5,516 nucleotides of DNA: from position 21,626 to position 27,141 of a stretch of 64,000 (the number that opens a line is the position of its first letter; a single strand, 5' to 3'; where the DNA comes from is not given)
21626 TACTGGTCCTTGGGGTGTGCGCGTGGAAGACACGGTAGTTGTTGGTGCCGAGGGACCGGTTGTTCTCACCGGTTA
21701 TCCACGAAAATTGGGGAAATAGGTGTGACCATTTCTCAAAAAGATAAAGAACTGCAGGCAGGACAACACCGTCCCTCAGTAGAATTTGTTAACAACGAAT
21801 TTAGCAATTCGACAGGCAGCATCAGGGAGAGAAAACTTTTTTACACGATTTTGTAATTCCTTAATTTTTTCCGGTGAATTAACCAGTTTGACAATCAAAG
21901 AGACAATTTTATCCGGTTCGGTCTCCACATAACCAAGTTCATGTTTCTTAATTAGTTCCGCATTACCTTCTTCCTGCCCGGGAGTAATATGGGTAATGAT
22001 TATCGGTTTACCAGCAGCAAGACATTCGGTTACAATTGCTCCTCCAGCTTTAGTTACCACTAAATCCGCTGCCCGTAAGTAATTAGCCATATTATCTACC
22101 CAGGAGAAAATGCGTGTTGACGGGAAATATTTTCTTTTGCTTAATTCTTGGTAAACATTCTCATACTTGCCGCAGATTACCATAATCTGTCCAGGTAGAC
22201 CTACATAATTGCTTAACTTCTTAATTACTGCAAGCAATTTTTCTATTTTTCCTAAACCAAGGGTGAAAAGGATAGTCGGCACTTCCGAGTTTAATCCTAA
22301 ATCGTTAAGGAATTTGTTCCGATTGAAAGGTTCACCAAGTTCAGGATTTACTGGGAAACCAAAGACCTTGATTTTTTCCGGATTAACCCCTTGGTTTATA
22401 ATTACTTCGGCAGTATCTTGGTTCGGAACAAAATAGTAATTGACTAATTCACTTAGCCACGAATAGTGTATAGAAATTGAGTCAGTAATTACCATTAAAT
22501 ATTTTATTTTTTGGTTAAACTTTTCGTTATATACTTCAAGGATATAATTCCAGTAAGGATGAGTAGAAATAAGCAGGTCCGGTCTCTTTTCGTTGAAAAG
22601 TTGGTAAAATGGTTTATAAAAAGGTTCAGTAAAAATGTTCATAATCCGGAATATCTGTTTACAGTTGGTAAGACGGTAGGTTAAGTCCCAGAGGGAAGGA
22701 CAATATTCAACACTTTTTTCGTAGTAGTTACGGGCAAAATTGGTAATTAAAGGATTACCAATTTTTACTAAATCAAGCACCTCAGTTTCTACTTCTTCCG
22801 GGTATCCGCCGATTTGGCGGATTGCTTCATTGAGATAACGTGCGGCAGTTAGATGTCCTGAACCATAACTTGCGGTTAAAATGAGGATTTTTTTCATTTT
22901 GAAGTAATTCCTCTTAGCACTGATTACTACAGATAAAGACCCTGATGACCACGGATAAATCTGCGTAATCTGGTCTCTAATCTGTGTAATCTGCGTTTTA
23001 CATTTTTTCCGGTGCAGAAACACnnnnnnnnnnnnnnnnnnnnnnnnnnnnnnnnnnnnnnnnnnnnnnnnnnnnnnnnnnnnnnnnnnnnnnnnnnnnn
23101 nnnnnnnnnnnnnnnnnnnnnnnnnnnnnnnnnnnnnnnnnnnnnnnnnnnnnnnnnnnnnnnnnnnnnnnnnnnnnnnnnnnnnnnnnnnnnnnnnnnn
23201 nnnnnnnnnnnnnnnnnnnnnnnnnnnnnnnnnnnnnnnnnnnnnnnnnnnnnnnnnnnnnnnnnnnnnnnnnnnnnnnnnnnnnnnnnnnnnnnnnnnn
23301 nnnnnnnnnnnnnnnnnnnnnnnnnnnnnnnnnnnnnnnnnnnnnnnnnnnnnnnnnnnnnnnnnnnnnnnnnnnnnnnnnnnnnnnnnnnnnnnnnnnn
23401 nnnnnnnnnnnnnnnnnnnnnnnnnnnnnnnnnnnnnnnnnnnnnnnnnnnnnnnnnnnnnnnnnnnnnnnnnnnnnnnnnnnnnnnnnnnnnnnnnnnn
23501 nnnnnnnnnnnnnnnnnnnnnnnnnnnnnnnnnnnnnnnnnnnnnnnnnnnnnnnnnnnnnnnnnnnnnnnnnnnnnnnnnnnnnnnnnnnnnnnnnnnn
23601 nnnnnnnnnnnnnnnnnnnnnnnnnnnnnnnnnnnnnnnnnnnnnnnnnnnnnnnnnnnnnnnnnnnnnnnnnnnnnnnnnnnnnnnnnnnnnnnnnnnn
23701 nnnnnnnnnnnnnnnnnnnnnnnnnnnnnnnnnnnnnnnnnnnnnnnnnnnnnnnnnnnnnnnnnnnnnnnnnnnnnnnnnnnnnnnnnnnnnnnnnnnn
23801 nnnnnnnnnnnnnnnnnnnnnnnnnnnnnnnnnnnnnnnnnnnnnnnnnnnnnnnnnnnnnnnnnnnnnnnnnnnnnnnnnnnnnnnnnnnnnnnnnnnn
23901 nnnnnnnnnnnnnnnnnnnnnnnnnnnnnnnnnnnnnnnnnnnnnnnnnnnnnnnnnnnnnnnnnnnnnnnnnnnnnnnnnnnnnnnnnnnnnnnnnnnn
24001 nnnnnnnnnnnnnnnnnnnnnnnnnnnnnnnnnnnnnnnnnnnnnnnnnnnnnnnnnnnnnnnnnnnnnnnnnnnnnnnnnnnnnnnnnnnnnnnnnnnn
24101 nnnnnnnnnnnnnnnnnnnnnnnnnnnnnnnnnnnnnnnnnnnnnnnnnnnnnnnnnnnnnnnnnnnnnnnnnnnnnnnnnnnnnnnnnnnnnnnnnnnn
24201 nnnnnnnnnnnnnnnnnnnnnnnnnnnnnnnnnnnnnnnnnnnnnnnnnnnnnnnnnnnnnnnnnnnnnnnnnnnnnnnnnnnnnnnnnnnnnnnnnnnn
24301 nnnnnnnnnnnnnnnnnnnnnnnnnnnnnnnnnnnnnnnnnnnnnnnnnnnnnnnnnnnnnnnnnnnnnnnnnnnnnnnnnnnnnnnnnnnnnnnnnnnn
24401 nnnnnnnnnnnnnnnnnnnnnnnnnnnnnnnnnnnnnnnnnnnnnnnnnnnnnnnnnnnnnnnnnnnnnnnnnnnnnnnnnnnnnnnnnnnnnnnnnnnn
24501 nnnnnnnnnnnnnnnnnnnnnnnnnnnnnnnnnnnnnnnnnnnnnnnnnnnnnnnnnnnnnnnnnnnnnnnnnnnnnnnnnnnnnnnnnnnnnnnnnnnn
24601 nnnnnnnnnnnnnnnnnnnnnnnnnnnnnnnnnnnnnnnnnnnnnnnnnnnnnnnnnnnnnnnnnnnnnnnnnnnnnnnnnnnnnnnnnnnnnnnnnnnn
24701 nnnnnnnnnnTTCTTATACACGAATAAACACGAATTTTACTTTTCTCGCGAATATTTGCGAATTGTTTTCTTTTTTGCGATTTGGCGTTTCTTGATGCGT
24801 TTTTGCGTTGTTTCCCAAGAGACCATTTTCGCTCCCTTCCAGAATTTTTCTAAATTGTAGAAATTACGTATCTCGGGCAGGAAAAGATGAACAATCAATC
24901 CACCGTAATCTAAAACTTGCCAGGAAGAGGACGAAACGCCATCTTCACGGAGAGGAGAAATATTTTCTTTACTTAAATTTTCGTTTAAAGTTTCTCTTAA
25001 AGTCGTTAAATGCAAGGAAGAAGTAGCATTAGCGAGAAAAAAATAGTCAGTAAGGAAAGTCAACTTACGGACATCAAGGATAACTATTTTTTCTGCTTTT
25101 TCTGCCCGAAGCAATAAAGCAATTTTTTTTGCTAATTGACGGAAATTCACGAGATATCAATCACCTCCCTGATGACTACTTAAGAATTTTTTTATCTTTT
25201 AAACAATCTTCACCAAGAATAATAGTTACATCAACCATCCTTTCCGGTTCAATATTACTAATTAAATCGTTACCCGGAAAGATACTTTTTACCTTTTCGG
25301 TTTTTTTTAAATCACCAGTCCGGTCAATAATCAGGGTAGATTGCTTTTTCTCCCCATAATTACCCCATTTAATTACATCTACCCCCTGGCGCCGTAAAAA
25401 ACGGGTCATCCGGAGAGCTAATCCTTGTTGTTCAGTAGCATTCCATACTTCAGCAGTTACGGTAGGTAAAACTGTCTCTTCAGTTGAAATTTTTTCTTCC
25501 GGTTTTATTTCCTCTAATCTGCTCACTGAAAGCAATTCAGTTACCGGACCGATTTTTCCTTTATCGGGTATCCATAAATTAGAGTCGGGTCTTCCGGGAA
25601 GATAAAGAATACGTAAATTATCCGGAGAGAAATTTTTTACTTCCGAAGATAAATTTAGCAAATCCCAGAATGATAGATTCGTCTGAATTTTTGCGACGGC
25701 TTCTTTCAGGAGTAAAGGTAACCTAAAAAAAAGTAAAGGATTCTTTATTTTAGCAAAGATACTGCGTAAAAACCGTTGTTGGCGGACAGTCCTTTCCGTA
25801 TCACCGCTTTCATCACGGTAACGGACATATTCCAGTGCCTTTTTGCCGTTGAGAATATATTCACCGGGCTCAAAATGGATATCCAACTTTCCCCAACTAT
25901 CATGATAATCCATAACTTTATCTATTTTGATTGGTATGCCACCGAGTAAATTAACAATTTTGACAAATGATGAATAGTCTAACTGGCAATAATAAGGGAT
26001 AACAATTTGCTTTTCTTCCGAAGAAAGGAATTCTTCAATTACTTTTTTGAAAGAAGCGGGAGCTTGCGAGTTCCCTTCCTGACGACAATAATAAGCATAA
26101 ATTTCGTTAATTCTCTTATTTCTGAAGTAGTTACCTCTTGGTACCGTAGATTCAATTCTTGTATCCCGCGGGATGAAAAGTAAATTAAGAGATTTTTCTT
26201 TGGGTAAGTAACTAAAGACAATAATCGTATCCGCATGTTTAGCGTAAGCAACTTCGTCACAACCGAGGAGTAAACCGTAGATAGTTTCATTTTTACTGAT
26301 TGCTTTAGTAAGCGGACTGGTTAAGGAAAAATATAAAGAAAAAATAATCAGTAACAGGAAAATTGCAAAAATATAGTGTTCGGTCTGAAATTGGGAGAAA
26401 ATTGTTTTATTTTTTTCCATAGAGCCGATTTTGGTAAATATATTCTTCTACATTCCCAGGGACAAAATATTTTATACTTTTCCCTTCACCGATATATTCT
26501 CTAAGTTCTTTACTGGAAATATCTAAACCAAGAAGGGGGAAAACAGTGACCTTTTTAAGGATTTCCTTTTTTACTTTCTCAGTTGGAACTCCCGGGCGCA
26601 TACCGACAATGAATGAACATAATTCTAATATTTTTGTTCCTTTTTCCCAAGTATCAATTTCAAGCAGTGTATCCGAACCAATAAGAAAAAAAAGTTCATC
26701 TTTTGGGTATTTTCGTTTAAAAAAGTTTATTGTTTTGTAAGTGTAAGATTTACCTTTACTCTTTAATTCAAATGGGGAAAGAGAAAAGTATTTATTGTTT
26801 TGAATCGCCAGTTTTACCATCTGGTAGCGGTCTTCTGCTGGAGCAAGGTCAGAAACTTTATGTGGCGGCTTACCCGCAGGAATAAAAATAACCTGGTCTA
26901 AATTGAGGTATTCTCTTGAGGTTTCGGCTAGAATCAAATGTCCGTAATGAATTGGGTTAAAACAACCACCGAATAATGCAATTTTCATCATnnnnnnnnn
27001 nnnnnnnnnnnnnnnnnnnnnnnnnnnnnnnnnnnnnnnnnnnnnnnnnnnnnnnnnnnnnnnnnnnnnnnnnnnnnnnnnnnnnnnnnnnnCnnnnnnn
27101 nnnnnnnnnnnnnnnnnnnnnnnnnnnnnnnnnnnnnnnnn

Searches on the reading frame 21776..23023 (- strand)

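Call 72: search_protein_families(library=pfam, proteins=[window:21776-23023:-], max_evalue=5)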
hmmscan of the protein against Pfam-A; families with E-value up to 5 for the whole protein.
window:21776-23023:- (415 aa): 6 families
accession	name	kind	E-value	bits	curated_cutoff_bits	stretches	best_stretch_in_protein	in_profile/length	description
PF06925.17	MGDG_synth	-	2.6e-28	99.7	25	1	57-225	1-169/169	Monogalactosyldiacylglycerol (MGDG) synthase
PF04101.22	Glyco_tran_28_C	-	1.9e-13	51.3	22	1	265-404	16-164/166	Glycosyltransferase family 28 C-terminal domain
PF00534.26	Glycos_transf_1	-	2.1e-09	37.6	26.4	1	243-396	10-171/172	Glycosyl transferases group 1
PF02350.25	Epimerase_2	-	1.1e-08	34.8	30.6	1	191-409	120-345/347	UDP-N-acetylglucosamine 2-epimerase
PF13692.12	Glyco_trans_1_4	-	1.1e-05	26.1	27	1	280-381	35-140/142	Glycosyl transferases group 1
PF09129.16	Chol_subst-bind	-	0.13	11.8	25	1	303-333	117-147/321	Cholesterol oxidase, substrate-binding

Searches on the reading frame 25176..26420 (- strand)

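Call 72: search_protein_families(library=pfam, proteins=[window:25176-26420:-], max_evalue=5)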
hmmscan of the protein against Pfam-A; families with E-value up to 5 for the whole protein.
window:25176-26420:- (414 aa): 3 families
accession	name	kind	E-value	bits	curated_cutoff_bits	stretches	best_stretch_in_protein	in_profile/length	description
PF03816.19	LytR_cpsA_psr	-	2.4e-28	99.6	24.6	1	62-226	1-149/150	LytR_cpsA_psr family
PF13399.11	LytR_C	-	5.4e-10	40.5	22.2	1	321-405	2-85/86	LytR cell envelope-related transcriptional attenuator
PF13277.11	YmdB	-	0.047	13.4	27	1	320-405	30-117/253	YmdB-like protein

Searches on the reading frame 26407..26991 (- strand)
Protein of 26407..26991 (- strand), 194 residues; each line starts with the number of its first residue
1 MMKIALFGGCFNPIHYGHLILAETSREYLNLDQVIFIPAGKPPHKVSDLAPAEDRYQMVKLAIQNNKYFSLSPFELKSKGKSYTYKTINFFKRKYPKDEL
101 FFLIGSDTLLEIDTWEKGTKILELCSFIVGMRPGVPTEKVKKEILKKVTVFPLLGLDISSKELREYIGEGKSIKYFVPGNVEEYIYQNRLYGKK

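Call 110: search_protein_families(library=ncbifam, proteins=[window:26407-26991:-], max_evalue=1e-10)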
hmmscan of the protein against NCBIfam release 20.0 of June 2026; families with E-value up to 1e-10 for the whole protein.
window:26407-26991:- (194 aa): 12 families
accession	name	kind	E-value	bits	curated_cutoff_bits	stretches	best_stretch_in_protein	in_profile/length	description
NF000840.1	PRK00071.1-3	equivalog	6.3e-62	208.6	150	1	1-193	5-200/201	nicotinate-nucleotide adenylyltransferase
TIGR00482.1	TIGR00482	equivalog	3.9e-52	177.1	112.45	1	6-191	1-194/194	nicotinate (nicotinamide) nucleotide adenylyltransferase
NF005519.0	PRK07152.1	equivalog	2.7e-51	174.6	315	1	2-193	1-186/361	nicotinate-nucleotide adenylyltransferase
NF000841.0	PRK00071.1-4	equivalog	7e-49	166.2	197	1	2-192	7-193/194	nicotinate-nucleotide adenylyltransferase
NF000839.0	PRK00071.1-1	equivalog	3e-44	151.5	187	1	4-143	8-148/219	nicotinate-nucleotide adenylyltransferase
NF005410.0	PRK06973.1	equivalog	2e-28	99.3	214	1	3-148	23-172/243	nicotinate-nucleotide adenylyltransferase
NF000843.0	PRK00071.2-2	equivalog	2.9e-23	82.5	240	1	1-137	11-146/212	nicotinate-nucleotide adenylyltransferase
NF000842.0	PRK00071.2-1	equivalog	1.5e-20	73.6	167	1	1-192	1-185/191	nicotinate-nucleotide adenylyltransferase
NF000845.0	PRK00071.2-4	equivalog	1.9e-19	69.9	210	1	2-137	8-142/197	nicotinate-nucleotide adenylyltransferase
NF006479.0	PRK08887.1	equivalog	9.6e-14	51.6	164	0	1-125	1-126/174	nicotinate-nicotinamide nucleotide adenylyltransferase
NF000846.0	PRK00071.2-5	equivalog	5.9e-12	45.5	329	1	2-133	19-149/210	nicotinate-nucleotide adenylyltransferase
TIGR00125.1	cyt_tran_rel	domain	5.3e-11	42.5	27.7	0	4-66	1-63/65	adenylyltransferase/cytidyltransferase family protein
